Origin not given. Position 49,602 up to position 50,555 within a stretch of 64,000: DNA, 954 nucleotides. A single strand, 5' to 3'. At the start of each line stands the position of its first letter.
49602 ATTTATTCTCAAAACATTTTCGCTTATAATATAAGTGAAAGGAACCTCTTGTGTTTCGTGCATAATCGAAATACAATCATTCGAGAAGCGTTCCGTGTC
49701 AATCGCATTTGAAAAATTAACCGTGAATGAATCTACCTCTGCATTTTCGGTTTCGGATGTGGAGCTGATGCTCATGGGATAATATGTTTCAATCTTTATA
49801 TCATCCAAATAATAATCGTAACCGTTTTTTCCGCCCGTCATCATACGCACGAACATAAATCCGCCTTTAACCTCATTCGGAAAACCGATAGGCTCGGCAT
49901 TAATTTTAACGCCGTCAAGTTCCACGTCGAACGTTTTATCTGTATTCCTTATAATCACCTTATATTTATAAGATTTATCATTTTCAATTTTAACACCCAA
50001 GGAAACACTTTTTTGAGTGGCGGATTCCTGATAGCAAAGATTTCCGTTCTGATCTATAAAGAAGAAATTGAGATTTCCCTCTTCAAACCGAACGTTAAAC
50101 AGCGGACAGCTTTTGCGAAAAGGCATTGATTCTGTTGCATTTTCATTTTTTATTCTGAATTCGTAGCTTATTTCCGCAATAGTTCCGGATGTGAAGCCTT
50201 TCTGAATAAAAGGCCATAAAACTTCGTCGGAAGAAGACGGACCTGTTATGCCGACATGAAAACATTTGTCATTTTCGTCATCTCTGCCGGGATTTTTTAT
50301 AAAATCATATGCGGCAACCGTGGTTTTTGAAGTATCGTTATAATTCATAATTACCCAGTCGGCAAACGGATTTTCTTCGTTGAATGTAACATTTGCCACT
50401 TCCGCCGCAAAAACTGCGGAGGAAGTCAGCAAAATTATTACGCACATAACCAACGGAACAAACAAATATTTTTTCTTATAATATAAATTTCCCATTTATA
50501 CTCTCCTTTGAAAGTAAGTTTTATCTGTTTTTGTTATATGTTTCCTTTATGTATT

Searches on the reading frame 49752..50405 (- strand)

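Call 53: search_protein_families(library=pfam, proteins=[window:49752-50405:-], max_evalue=10)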
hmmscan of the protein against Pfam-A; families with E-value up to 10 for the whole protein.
seq(218 aa): 1 family
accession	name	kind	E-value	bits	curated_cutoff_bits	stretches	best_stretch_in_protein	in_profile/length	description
PF20289.3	MComp1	-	0.012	15.8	27.3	1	107-159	36-81/99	ABC-three component (ABC-3C) system Middle Component 1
